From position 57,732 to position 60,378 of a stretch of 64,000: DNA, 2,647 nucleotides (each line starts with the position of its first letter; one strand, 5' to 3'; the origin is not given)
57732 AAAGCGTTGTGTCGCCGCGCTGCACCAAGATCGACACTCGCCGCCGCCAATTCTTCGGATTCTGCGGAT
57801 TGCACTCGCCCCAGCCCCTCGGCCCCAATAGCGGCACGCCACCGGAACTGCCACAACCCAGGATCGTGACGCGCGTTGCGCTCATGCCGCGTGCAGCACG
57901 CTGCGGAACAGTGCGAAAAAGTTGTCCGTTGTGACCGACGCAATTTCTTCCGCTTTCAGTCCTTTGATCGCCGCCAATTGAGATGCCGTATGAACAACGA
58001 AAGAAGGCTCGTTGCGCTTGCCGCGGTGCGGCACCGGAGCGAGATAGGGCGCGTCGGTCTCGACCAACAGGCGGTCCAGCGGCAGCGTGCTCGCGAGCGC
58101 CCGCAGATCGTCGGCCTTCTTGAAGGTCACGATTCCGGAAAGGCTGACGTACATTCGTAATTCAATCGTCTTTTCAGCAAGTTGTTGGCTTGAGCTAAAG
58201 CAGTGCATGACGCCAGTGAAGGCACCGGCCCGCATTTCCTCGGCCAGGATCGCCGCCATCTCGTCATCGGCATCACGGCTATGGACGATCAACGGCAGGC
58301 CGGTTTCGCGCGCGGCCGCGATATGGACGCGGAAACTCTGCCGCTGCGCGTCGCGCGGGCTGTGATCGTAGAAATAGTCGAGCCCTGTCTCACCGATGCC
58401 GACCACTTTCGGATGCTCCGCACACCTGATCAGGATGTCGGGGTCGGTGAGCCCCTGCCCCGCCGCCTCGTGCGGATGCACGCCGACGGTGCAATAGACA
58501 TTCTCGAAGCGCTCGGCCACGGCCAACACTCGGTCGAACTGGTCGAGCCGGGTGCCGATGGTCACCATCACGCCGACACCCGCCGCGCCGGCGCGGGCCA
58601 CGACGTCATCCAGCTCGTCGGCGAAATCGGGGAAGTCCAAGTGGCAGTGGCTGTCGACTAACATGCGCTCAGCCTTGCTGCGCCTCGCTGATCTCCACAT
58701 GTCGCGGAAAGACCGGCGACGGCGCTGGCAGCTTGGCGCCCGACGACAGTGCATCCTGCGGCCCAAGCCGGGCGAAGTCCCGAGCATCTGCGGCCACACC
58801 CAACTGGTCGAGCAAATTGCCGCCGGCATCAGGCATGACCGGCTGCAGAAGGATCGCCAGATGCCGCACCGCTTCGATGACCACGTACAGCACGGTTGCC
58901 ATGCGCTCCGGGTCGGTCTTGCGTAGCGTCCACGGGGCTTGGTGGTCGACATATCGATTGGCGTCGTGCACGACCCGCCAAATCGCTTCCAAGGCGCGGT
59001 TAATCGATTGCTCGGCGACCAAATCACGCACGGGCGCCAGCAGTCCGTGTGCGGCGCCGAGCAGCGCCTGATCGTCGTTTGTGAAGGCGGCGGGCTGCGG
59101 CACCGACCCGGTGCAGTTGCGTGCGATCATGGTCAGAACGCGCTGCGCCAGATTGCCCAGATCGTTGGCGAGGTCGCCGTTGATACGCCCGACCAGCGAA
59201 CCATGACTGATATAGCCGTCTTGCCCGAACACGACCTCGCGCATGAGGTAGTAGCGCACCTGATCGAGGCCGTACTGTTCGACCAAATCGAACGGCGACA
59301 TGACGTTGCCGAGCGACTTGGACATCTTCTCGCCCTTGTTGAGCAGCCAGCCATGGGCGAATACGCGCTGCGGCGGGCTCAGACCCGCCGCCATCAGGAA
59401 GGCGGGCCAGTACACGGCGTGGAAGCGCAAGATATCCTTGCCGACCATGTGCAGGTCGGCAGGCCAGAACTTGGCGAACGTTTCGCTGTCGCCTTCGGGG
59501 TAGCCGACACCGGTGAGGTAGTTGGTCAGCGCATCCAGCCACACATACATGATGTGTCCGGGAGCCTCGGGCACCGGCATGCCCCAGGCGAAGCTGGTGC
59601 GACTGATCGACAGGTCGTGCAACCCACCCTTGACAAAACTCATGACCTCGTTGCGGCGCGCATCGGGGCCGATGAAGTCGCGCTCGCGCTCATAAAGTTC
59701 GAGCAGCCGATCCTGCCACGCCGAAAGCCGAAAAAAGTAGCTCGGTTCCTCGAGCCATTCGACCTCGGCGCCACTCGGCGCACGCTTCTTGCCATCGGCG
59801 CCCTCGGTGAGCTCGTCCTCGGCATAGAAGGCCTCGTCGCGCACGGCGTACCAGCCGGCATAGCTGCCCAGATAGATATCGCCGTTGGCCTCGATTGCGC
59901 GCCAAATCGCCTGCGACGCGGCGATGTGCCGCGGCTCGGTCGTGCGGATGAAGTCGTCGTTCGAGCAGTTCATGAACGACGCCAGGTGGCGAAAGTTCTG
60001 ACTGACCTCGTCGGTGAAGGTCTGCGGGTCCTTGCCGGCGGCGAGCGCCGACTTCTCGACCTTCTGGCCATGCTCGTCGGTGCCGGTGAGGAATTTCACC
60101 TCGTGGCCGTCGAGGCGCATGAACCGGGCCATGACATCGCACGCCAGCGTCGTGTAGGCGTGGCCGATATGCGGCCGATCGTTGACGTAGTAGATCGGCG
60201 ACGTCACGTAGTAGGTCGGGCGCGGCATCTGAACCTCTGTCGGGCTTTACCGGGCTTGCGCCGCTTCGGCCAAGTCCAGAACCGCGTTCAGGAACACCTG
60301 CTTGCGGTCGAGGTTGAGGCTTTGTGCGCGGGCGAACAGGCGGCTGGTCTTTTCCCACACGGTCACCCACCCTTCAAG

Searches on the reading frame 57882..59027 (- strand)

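Call 39: search_protein_families(library=pfam, proteins=[window:57882-59027:-], max_evalue=0.001)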
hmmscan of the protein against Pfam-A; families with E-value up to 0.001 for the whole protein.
window:57882-59027:- (381 aa): 2 families
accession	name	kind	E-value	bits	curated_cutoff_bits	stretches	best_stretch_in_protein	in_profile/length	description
PF01026.27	TatD_DNase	-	2.2e-87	293.1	27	1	124-375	1-253/253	TatD related DNase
PF04909.20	Amidohydro_2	-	0.00061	20.1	26.4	0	197-329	96-250/289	Amidohydrolase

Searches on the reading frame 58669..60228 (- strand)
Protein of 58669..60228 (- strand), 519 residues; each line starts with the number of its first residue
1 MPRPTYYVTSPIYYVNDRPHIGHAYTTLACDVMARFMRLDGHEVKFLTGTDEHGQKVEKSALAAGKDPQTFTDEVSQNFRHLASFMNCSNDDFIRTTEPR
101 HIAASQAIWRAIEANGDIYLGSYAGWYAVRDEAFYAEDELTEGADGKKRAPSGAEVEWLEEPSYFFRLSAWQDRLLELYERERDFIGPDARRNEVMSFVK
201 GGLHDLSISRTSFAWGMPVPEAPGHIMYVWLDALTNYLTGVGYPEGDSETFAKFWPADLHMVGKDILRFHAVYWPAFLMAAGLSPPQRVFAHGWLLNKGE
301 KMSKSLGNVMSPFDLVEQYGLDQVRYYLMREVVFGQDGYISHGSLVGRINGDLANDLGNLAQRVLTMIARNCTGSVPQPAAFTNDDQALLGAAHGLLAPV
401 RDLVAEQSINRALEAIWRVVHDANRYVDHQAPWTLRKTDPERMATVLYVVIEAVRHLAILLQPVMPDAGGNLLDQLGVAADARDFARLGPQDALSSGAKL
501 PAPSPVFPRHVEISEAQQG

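Call 39: search_protein_families(library=pfam, proteins=[window:58669-60228:-], max_evalue=0.001)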
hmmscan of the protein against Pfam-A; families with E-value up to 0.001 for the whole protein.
window:58669-60228:- (519 aa): 6 families
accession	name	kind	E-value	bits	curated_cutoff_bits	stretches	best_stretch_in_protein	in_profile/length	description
PF09334.17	tRNA-synt_1g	-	1.6e-105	353.5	20.1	1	6-365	1-391/391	tRNA synthetases class I (M)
PF00133.28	tRNA-synt_1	-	8.7e-32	110.8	22.7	2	226-331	298-404/414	tRNA synthetases class I (I, L, M and V)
PF01406.26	tRNA-synt_1e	-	1.3e-15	58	27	2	15-122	19-125/301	tRNA synthetases class I (C) catalytic domain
PF19303.5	Anticodon_3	-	1.1e-13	51.8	23.5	1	376-508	1-133/152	Anticodon binding domain of methionyl tRNA ligase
PF01921.24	tRNA-synt_1f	-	5.9e-05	22.6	27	0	261-330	239-311/360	tRNA synthetases class I (K)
PF08264.19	Anticodon_1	-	0.00029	21.2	25.1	1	386-466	1-80/148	Anticodon-binding domain of tRNA ligase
